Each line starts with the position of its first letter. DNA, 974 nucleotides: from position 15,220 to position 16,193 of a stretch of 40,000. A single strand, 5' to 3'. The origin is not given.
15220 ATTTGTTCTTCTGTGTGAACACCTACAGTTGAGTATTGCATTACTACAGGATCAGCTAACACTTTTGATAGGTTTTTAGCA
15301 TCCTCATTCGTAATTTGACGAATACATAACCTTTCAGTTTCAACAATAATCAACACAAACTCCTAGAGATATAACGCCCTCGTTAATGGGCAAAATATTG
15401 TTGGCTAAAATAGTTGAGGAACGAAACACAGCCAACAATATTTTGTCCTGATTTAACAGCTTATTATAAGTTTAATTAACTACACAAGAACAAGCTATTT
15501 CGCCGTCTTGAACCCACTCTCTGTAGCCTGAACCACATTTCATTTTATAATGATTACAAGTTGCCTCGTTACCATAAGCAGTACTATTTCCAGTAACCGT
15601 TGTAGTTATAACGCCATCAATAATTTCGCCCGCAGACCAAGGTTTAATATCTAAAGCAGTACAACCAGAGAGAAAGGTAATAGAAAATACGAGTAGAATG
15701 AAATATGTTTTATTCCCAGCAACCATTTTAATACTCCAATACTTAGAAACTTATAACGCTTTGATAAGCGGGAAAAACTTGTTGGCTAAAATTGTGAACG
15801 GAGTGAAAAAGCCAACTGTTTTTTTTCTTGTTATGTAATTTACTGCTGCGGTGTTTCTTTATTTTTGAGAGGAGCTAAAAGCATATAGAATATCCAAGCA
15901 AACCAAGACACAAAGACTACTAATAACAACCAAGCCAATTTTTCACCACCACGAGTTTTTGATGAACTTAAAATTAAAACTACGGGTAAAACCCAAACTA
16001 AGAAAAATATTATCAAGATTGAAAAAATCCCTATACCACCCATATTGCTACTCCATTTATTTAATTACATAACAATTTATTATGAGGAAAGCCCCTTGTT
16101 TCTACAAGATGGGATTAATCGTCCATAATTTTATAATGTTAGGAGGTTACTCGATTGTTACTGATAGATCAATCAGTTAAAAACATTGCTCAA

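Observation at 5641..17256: Complete SOS-controlled chromosomal integron with about 19 cassettes and a homogeneous attC family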

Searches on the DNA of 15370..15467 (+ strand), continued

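Call 33: build_rna_model(alignment_id=A4)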
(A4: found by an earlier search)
Model R2 built from alignment A4 (150 sequences, 129 columns); structure: stored with the alignment.
model positions 99; base pairs 32; branch points 0; effective number of sequences 1.87; information 0.591 bits per position. Calibrated on 0.2 Mb of random sequence (short: E-values are rough).
structure used (alignment columns):
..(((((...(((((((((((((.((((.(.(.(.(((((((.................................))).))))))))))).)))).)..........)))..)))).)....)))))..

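Call 35: search_with_rna_model(model_id=R2, source=window, filters=off, max_evalue=10, show_alignments=0)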
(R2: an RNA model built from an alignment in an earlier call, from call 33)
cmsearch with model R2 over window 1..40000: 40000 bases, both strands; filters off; matches with E-value up to 10: 40.
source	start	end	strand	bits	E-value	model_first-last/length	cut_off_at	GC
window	15370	15468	+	87.2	1.8e-21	1-99/99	no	0.34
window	14742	14842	+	74.9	4.4e-18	1-99/99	no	0.39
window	13194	13290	+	74.8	4.6e-18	1-99/99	no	0.39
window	14114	14212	+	65.5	1.7e-15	1-99/99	no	0.34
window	11192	11288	+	51.3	1.4e-11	1-99/99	no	0.39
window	13574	13627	+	50.6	2.2e-11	1-99/99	no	0.41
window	9080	9179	+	45.8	4.8e-10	1-99/99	no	0.39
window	10607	10704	+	43.4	2.2e-09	1-99/99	no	0.34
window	15752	15835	+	42.5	3.9e-09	1-99/99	no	0.35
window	9995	10088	+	42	5.3e-09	1-99/99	no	0.36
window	7803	7897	+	33.5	1.2e-06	1-99/99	no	0.31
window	15385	15449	-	23.2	0.0008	17-82/99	no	0.35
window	9625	9685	+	18.9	0.012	1-99/99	no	0.34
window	7354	7422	+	18.5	0.016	1-99/99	no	0.29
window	28549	28637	-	16.3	0.065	1-99/99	no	0.28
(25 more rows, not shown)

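Call 65: search_with_rna_model(model_id=R2, sources=[L082, L083, L084, L085], max_evalue=1)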
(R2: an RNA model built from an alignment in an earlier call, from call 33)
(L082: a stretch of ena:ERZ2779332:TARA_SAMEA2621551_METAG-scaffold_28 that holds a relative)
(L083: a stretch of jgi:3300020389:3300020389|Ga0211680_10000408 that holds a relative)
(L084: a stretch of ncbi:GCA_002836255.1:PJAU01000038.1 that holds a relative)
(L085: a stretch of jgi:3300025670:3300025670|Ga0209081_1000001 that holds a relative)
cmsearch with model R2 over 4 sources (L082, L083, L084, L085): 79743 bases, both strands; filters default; matches with E-value up to 1: 19.
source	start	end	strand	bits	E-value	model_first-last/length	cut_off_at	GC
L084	1885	1983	-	81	1.9e-19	1-99/99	no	0.4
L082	4382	4479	-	69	3.8e-16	1-99/99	no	0.35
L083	951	1048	-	69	3.8e-16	1-99/99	no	0.35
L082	5488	5583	-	68.2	6e-16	1-99/99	no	0.35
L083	2057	2152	-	68.2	6e-16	1-99/99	no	0.35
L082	6923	7019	-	65.3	3.9e-15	1-99/99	no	0.31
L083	3492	3588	-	65.3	3.9e-15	1-99/99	no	0.31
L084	1097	1183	-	51.2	3e-11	1-99/99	no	0.38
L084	2754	2854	-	41.4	1.5e-08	1-99/99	no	0.36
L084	4007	4102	-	37.7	1.7e-07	1-99/99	no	0.39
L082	9408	9509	-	30.8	1.3e-05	1-99/99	no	0.33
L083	5977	6078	-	30.8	1.3e-05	1-99/99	no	0.33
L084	2412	2491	-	26.9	0.00015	1-99/99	no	0.45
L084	6930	7026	-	24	0.001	1-99/99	no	0.38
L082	7956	8044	-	19.4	0.018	1-99/99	no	0.33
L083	4525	4613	-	19.4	0.018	1-99/99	no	0.33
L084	3352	3531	-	18.4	0.036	1-99/99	no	0.33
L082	4382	4479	+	13.6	0.71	1-99/99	no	0.35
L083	951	1048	+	13.6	0.71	1-99/99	no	0.35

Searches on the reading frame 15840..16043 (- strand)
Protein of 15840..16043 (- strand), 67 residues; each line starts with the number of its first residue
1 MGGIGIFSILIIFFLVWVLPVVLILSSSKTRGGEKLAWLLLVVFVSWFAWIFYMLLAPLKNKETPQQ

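Call 17: search_protein_families(library=pfam, max_evalue=0.01, proteins=[window:15840-16043:-])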
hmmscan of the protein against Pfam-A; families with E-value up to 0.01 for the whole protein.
window:15840-16043:- (67 aa): 1 family
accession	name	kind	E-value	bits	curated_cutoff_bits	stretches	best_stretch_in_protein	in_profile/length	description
PF13396.11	PLDc_N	-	0.0013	19.1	23.3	1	16-56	2-40/42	Phospholipase_D-nuclease N-terminal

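Call 46: search_protein_families(library=padloc, max_evalue=0.01, proteins=[window:15840-16043:-])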
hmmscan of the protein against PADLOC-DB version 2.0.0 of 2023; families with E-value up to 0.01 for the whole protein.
window:15840-16043:- (67 aa): 0 families

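Call 47: search_protein_families(library=ncbifam, max_evalue=0.01, proteins=[window:15840-16043:-])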
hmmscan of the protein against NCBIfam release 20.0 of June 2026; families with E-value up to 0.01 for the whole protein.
window:15840-16043:- (67 aa): 0 families
